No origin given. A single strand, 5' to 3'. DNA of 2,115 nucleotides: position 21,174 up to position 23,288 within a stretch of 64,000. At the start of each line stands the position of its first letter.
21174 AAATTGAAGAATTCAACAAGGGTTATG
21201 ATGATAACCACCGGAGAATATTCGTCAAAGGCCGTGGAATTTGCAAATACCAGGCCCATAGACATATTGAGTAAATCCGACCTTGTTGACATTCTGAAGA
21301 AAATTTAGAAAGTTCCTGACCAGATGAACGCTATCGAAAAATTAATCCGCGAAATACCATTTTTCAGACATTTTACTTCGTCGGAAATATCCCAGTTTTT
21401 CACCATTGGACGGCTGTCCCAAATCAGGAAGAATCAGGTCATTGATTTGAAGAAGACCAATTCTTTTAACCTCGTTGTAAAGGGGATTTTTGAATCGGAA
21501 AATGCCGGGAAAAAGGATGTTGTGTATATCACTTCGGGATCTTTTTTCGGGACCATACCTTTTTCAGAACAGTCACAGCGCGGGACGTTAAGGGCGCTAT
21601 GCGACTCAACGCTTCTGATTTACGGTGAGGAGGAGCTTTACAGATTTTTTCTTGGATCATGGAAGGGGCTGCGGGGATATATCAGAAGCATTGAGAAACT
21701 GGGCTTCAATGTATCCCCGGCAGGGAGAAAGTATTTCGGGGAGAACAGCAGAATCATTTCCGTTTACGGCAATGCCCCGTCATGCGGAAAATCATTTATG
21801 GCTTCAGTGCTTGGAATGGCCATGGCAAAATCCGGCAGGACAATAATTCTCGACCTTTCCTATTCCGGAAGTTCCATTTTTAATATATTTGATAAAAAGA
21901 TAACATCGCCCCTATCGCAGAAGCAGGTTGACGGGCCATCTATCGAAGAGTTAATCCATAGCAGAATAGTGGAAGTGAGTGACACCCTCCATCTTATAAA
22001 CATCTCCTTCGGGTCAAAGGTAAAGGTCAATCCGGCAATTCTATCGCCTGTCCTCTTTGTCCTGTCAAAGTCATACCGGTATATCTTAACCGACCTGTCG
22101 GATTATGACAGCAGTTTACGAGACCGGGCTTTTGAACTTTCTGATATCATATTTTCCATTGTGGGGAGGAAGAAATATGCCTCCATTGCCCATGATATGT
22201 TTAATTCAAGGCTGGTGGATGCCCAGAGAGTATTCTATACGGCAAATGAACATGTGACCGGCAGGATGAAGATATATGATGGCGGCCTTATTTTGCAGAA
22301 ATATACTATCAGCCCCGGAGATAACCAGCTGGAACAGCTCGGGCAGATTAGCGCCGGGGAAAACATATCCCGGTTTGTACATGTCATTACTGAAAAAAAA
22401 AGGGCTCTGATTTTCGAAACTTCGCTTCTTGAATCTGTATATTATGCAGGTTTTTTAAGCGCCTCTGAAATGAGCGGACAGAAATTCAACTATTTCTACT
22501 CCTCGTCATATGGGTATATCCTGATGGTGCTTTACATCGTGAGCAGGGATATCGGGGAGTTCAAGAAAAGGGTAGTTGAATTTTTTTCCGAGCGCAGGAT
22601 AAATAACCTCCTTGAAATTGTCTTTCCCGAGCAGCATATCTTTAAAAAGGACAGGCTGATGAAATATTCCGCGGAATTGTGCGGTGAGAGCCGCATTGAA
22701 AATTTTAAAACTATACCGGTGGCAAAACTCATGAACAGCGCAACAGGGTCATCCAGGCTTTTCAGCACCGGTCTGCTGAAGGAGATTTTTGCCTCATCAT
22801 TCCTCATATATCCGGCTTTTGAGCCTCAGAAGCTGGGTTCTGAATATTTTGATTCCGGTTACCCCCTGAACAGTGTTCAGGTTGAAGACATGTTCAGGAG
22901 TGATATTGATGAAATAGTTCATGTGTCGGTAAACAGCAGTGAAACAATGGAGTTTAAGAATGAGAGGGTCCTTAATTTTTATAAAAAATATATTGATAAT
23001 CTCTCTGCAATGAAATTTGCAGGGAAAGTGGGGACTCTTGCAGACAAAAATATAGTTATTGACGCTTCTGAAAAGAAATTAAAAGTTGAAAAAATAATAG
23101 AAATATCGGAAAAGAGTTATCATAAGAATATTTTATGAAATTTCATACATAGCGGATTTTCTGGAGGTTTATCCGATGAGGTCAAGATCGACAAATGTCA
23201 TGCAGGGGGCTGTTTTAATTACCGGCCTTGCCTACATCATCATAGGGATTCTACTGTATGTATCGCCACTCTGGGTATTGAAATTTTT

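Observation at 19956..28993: Tight 7-gene operon combining nuclease-fold, nucleotide-sensing, lipase-like, P-loop, STAS and ParB-like modules, with no function I can assign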

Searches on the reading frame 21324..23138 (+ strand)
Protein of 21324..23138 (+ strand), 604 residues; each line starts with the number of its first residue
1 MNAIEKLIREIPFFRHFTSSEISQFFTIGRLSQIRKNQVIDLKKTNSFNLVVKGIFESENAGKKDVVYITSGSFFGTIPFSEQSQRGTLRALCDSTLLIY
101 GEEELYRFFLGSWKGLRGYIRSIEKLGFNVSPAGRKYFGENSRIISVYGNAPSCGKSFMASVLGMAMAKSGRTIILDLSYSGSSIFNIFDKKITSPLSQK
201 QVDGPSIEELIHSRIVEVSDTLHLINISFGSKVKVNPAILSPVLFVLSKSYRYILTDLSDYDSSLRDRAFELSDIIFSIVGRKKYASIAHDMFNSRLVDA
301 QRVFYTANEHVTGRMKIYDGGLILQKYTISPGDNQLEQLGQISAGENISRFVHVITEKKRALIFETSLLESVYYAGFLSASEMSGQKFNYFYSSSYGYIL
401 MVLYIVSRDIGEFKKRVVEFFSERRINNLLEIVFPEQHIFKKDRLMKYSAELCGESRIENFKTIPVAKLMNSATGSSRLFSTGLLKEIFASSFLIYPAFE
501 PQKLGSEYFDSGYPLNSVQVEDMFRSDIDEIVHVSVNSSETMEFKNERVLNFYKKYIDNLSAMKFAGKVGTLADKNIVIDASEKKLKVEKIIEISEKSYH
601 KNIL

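Call 4: search_protein_families(library=pfam, proteins=[window:21324-23138:+], max_evalue=0.01)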
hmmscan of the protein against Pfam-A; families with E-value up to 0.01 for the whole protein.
window:21324-23138:+ (604 aa): 2 families
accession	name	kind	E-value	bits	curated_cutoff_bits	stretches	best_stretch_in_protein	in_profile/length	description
PF01734.28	Patatin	-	1.2e-05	26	27.7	1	372-512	11-180/191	Patatin-like phospholipase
PF00027.35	cNMP_binding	-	0.00032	21.1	27.5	1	45-109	17-86/89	Cyclic nucleotide-binding domain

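Call 5: search_protein_families(library=ncbifam, proteins=[window:21324-23138:+], max_evalue=0.01)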
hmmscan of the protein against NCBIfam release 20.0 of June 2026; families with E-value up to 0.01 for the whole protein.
window:21324-23138:+ (604 aa): 0 families

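Call 6: search_protein_families(library=padloc, proteins=[window:21324-23138:+], max_evalue=0.01)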
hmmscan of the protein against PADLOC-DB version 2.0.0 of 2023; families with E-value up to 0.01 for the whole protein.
window:21324-23138:+ (604 aa): 0 families

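Call 27: find_homologous_proteins(query=window:21324-23138:+, max_evalue=0.001)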
Query window:21324-23138:+ (604 aa): 68 proteins with E <= 0.001 among 8000 candidates.
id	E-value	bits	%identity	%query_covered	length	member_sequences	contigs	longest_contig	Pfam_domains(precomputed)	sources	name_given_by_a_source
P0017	0.0e+0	1313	100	100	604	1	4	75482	PF01734.28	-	-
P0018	1.3e-213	729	53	100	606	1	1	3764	-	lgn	-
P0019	3.3e-194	665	51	99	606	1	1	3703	-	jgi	-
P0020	3.0e-192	658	52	99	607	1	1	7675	PF00027.36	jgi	jgi:hypothetical protein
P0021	3.7e-189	648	51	99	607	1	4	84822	PF00027.36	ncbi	-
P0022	1.5e-188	646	51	99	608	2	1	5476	PF00027.36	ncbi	-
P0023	9.1e-188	644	49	99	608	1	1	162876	-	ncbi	-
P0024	2.2e-178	613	45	100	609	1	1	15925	PF00027.36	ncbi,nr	ncbi:MAG: hypothetical protein GY754_07020 [bacterium]|nr:hypothetical protein [bacterium]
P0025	2.1e-174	600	45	99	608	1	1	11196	PF00027.36,PF01734.28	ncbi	-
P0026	6.9e-174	598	47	99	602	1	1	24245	-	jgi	-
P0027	2.7e-173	596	44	100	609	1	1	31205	PF00027.36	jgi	jgi:hypothetical protein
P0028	2.1e-171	590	44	100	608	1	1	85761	PF00027.36,PF01734.28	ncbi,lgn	-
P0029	9.3e-170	584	44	98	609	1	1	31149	PF00027.36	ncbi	-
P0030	9.6e-170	584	43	99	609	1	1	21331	PF00027.36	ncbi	-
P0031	2.4e-169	583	45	99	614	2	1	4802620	PF00027.36,PF01734.28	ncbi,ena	-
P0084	4.5e-6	44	23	42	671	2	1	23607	PF00027.36,PF01734.28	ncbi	-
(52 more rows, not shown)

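Call 29: find_encoding_contigs(protein=P0084, flank=10000, max_places=2)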
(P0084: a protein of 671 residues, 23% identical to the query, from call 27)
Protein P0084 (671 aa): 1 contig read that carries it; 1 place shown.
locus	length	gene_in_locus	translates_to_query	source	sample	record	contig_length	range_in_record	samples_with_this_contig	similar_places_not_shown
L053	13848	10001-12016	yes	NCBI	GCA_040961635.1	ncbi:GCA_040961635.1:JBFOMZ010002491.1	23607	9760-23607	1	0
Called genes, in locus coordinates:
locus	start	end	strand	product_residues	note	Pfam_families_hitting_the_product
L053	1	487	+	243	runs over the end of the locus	PF13489:Methyltransf_23, PF13649:Methyltransf_25, PF13847:Methyltransf_31, PF08241:Methyltransf_11, PF08242:Methyltransf_12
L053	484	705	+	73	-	PF02350:Epimerase_2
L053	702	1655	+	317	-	PF00953:Glycos_transf_4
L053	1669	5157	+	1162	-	PF01041:DegT_DnrJ_EryC1, PF13727:CoA_binding_3, PF01073:3Beta_HSD, PF01370:Epimerase, PF02719:Polysacc_synt_2, PF04321:RmlD_sub_bind, PF16363:GDP_Man_Dehyd, PF00072:Response_reg, +1 more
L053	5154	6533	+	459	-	PF00309:Sigma54_AID (weak), PF04963:Sigma54_CBD, PF04552:Sigma54_DBD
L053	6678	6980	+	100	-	PF13191:AAA_16 (weak), PF13555:AAA_29 (weak)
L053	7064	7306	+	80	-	PF05970:PIF1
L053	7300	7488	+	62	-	-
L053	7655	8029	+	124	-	PF13280:WYL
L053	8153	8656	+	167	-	PF01471:PG_binding_1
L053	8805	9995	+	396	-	PF00232:Glyco_hydro_1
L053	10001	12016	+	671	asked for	PF00027:cNMP_binding, PF01734:Patatin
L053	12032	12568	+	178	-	-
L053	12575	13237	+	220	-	PF03853:YjeF_N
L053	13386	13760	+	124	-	PF00209:SNF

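Call 31: search_solved_structures(query=A2, max_evalue=1, show_alignments=2)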
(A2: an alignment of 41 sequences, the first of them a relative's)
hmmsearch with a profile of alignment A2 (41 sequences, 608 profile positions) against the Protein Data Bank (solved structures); distinct sequences matched with E-value up to 1: 123 (the best 60 are shown).
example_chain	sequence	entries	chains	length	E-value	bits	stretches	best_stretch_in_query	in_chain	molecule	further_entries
5fqu_A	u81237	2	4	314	2.2e-14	56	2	467-572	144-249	PATATIN-LIKE PROTEIN, PLPD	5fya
9ya0_MA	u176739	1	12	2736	5e-11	44.9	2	4-106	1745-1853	PCR12, TGME49_219070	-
3k9g_A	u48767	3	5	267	8.7e-10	40.8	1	139-316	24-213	PF-32 protein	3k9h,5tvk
3j4q_B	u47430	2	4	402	8e-08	34.3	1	4-108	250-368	cAMP-dependent protein kinase type II-alpha regulatory subunit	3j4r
2qvs_B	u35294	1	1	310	3.6e-07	32.1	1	4-108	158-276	cAMP-dependent protein kinase type II-alpha regulatory subunit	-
9d2f_b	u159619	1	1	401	9.7e-07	30.7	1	4-108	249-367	cAMP-dependent protein kinase type II-alpha regulatory subunit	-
5h5o_A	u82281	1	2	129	1.7e-06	29.9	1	17-108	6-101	Diguanylate cyclase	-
6rsx_A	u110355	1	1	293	4.1e-06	28.6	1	3-84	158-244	Regulatory Subunit of Protein Kinase A (cAMP-dependent) from Euglena gracilis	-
8ray_B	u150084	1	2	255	1.2e-05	27.1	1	142-278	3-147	ParA family protein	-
6u1q_A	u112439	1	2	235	3e-05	25.8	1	138-332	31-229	VpsO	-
3etq_A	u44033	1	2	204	4e-05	25.4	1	4-117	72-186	Potassium/sodium hyperpolarization-activated cyclic nucleotide-gated channel 2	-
1cx4_A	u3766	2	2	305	0.00013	23.7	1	4-108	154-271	CAMP-DEPENDENT PROTEIN KINASE REGULATORY SUBUNIT TYPE II BETA | cAMP-dependent protein kinase type II-beta regulatory subunit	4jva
3ea0_A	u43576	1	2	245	0.00014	23.6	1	143-313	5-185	ATPase, ParA family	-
6wjf_C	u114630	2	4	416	0.00042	22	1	4-108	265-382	cAMP-dependent protein kinase type II-beta regulatory subunit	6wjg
2mpf_A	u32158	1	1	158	0.00046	21.9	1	4-117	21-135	Potassium/sodium hyperpolarization-activated cyclic nucleotide-gated channel 2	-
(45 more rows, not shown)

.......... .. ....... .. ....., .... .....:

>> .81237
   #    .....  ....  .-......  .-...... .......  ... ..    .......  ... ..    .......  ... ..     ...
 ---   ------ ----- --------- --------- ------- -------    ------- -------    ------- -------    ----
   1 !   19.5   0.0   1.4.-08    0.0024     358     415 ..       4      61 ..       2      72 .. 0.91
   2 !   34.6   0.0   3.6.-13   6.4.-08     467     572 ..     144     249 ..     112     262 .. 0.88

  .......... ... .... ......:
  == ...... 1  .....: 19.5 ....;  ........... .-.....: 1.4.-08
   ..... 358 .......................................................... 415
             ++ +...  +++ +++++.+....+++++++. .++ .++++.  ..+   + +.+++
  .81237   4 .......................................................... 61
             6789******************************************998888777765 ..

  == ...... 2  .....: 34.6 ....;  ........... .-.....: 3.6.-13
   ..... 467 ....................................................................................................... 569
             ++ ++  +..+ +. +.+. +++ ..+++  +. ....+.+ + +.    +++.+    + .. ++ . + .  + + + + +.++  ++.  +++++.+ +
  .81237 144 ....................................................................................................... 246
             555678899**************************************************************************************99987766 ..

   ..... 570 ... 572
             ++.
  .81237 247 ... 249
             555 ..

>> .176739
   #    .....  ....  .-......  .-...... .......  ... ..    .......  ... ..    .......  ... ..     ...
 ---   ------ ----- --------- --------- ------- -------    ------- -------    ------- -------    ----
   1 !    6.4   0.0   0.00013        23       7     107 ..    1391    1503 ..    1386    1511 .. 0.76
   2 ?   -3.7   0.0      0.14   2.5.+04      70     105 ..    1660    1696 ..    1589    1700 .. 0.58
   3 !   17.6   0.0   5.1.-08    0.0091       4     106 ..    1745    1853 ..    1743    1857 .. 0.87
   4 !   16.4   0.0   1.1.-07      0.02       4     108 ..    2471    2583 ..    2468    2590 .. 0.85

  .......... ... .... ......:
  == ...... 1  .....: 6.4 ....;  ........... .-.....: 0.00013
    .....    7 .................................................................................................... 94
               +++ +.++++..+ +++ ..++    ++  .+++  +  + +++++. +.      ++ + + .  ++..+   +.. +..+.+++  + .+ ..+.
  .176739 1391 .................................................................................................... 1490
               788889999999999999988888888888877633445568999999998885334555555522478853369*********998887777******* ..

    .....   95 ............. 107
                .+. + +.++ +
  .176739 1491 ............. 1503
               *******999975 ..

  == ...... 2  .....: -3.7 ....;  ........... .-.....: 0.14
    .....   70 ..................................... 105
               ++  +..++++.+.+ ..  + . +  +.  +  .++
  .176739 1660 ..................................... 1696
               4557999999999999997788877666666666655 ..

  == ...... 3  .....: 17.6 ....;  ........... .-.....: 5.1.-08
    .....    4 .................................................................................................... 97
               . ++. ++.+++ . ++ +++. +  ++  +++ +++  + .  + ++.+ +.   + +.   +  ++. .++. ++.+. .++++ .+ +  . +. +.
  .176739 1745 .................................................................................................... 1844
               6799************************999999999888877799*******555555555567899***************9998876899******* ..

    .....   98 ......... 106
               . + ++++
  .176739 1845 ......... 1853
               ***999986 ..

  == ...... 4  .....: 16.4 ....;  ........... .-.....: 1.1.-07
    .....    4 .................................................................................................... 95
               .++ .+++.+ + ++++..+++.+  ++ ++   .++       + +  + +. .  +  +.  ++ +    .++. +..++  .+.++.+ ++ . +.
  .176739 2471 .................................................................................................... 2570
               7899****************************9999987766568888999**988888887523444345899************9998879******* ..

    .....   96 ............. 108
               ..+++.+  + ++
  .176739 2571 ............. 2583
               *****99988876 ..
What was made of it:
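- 21324..23138 (+): g2, 604 aa. cNMP-binding-like domain (about 1-126), ParA/MinD-class P-loop NTPase (about 140-330) and a patatin-fold pseudo-lipase (about 355-600). The family profile hits PlpD at 2e-14, the Borrelia PF-32 ParA at 9e-10 and PKA-R CNB domains at 8e-8 (call 31).
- On ParABS partition system: The profile hits PF-32 ParA at 9e-10, plus ParA, MinD, Soj and VpsO (call 31).
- On Patatin-like phospholipase (including CBASS CapV/CapE effectors): The profile hits PlpD at 2e-14 (call 31).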

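Call 40: predict_structure(alignment_id=A2)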
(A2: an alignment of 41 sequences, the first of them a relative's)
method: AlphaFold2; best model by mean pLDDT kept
length: 604 residues; sequences in the alignment: 41
mean_pLDDT: 89.6   pTM: 0.90
mean pLDDT of the five models: 89.6, 88.4, 87.8, 87.6, 87.5
residues with pLDDT >= 90: 395; 70-90: 178; 50-70: 28; < 50: 3
segments of 3 or more residues with pLDDT < 50: none
pLDDT, mean of each block of 10 residues (from residue 1): 84 91 94 95 88 89 75 89 80 96 91 92 90 79 94 91 96 95 91 81 68 94 95 89 93 96 95 95 86 92 93 82 88 84 93 96 94 94 92 97 96 96 92 81 96 95 96 92 97 94 93 89 93 89 80 89 63 88 87 85 70
secondary structure, 60 per line:
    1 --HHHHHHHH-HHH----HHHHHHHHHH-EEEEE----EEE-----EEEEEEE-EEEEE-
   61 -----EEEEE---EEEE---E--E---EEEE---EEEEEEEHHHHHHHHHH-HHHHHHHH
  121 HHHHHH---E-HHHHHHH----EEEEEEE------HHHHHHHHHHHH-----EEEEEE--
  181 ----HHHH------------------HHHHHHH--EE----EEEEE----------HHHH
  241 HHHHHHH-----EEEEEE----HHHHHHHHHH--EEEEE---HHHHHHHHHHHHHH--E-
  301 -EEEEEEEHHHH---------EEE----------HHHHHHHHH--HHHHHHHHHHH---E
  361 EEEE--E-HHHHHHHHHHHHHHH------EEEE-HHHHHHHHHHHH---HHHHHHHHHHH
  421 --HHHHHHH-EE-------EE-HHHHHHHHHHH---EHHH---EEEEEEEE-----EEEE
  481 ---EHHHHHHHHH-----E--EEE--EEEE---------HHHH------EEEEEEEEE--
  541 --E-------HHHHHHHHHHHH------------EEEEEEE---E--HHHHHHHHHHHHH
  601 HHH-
elements in order: H3-10 H19-28 E30-34 E39-41 E47-53 E55-59 E66-70 E74-77 E88-91 E95-101 H102-111 H113-126 H132-138 E143-149 H156-167 E173-178 H185-188 H207-213 E222-226 H237-247 E253-258 H263-272 E275-279 H283-296 E302-308 H309-312 E322-324 H335-343 H346-356 E360-364 H369-383 E390-393 H395-406 H410-420 H423-429 H443-453 E464-471 E477-480 H485-493 E502-504 E507-510 H520-523 E530-538 H551-562 E575-581 H588-603
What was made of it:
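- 21324..23138 (+): The AlphaFold2 model has pLDDT 89.6 and pTM 0.90 (call 40).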

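Call 44: fold_search(model_id=the predicted structure, library=pdb)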
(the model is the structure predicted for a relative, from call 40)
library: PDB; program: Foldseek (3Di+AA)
matches with E <= 10: 1471; with E <= 0.001: 609
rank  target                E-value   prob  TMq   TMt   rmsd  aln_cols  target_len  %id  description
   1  5fya_A                1.7e-09  1.00  0.32  0.70   4.8       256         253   16  Cubic crystal of the native PlpD (released 2016-04-06)
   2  5fya_B                1.9e-08  1.00  0.31  0.68   5.7       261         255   14  Cubic crystal of the native PlpD (released 2016-04-06)
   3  5fqu_A                3.5e-08  1.00  0.31  0.68   5.4       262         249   14  Orthorhombic crystal structure of of PlpD (selenomethionine derivative) (released 2016-04-06)
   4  5fqu_B                7.1e-08  1.00  0.31  0.68   5.4       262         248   14  Orthorhombic crystal structure of of PlpD (selenomethionine derivative) (released 2016-04-06)
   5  9iop_C                4.1e-07  1.00  0.31  0.55   6.0       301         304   13  Cryo-EM structure of cUA and MAFP bound CapE filament (released 2025-05-21)
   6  9ion_C                5.4e-07  1.00  0.32  0.59   4.9       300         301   13  Cryo-EM structure of cUA bound CapE filament (released 2025-05-21)
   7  9ion_B                6.0e-07  1.00  0.32  0.59   5.7       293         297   13  Cryo-EM structure of cUA bound CapE filament (released 2025-05-21)
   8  1oxw_C                8.8e-07  1.00  0.28  0.44   6.8       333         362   14  The Crystal Structure of SeMet Patatin (released 2003-05-27)
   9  9ioq                  1.2e-06  1.00  0.32  0.57   5.5       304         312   14  Crystal structure of CapE bound cUA (released 2025-05-21)
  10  9ion_A                1.5e-06  1.00  0.32  0.58   6.0       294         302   13  Cryo-EM structure of cUA bound CapE filament (released 2025-05-21)
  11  2pqq_A                1.7e-06  1.00  0.19  0.73   2.6       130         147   11  Structural Genomics, the crystal structure of the N-terminal domain of a transcriptional regulator from Streptomyces c (released 2007-06-05)
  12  4ku8_A                1.7e-06  1.00  0.16  0.59   3.2       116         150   16  Structures of PKGI Reveal a cGMP-Selective Activation Mechanism (released 2014-01-15)
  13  3k9h_A                1.7e-06  1.00  0.25  0.60   5.4       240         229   22  Crystal structure of a plasmid partition protein from borrelia burgdorferi at 2.25A resolution (released 2009-11-03)
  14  6uqf_A                1.9e-06  1.00  0.19  0.21   4.3       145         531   14  Human HCN1 channel in a hyperpolarized conformation (released 2019-12-11)
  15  1oxw_B                2.3e-06  1.00  0.28  0.43   6.4       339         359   14  The Crystal Structure of SeMet Patatin (released 2003-05-27)
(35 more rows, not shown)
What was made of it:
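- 21324..23138 (+): Foldseek hits PlpD, CapE, patatin, ParA, FlhG and CNB domains (call 44).
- On ParABS partition system: Foldseek hits PF-32, FlhG and ParA (call 44).
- On Patatin-like phospholipase (including CBASS CapV/CapE effectors): Foldseek hits PlpD at E 1.7e-9, plus CapE and patatin (call 44).
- Checked: A family profile and an AlphaFold2 model confirmed it as CNB + ParA/MinD + patatin (calls 31, 40, 44).
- The g2 ATPase domain matches ParA, PF-32 and FlhG by both sequence and fold (calls 31, 44). CapE is among the Foldseek hits of g2 (call 44).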

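Call 83: search_dna_similar(query=window:21324-23138:+, collection=plasmids, mode=protein, max_rows=8)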
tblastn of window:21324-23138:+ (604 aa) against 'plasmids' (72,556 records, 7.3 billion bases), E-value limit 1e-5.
No match.
